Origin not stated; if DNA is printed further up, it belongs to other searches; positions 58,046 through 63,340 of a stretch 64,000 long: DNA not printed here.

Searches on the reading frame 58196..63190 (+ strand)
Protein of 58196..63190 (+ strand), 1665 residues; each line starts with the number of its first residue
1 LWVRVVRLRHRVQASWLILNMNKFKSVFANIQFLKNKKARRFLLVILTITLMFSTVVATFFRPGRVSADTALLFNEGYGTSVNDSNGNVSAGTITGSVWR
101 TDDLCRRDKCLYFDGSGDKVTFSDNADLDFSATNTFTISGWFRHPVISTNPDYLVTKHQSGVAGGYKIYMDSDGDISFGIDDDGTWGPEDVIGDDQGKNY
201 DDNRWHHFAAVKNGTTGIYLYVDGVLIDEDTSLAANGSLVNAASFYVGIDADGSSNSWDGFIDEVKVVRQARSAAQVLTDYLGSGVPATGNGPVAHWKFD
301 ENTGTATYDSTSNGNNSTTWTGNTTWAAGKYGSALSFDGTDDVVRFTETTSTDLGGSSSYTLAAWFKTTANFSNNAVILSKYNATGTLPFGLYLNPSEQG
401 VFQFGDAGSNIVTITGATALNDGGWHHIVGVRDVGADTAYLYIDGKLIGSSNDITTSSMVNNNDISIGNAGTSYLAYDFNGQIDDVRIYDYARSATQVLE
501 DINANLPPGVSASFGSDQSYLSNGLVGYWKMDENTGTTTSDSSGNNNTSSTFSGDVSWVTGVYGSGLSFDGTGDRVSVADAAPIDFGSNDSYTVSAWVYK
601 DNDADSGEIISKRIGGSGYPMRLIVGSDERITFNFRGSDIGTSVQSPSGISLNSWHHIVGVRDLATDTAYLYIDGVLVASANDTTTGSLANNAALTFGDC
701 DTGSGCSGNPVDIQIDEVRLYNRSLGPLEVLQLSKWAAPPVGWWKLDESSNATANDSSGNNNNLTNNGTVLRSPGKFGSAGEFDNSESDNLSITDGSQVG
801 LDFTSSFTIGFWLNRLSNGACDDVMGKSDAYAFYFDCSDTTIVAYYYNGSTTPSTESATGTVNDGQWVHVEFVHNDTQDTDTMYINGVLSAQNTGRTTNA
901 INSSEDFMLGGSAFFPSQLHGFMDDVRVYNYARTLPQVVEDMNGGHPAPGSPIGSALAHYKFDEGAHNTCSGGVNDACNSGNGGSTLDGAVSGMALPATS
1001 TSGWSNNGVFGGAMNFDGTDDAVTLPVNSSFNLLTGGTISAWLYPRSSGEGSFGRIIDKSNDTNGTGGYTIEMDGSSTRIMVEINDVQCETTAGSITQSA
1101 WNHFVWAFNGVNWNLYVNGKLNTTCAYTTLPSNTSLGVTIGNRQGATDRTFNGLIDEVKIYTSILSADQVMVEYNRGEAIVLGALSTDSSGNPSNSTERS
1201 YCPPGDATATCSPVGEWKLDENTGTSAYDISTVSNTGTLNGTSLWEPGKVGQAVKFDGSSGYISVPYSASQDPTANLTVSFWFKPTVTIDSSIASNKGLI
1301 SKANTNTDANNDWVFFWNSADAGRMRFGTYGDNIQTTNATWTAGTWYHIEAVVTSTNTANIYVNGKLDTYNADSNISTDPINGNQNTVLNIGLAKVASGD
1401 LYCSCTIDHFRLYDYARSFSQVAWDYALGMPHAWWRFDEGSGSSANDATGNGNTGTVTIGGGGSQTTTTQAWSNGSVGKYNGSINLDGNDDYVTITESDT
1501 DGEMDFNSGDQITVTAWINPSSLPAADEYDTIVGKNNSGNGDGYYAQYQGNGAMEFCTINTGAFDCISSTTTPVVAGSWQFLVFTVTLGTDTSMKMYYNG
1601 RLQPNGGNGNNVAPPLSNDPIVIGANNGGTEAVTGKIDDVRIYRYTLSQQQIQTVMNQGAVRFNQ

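Call 50: search_protein_families(library=pfam, proteins=[window:58196-63190:+], max_evalue=0.001)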
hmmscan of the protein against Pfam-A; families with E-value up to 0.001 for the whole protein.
window:58196-63190:+ (1665 aa): 6 families
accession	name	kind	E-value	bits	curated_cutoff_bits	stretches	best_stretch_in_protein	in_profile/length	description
PF13385.13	Laminin_G_3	-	4.7e-163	536.9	27.6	7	338-498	1-150/151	Concanavalin A-like lectin/glucanases superfamily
PF07953.20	Toxin_R_bind_N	-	1.3e-32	113.5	23.8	2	539-725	4-191/191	Clostridium neurotoxin, N-terminal receptor binding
PF02210.31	Laminin_G_2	-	1.1e-17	65.1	22.9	1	839-928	27-123/126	Laminin G domain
PF00054.30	Laminin_G_1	-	8.1e-08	33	24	0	846-912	35-100/131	Laminin G domain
PF02973.23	Sialidase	-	1.5e-06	28.3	26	0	1112-1171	118-182/189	Sialidase, N-terminal domain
PF00354.24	Pentaxin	-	1e-05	25.8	25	0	1269-1368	19-108/194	Pentaxin family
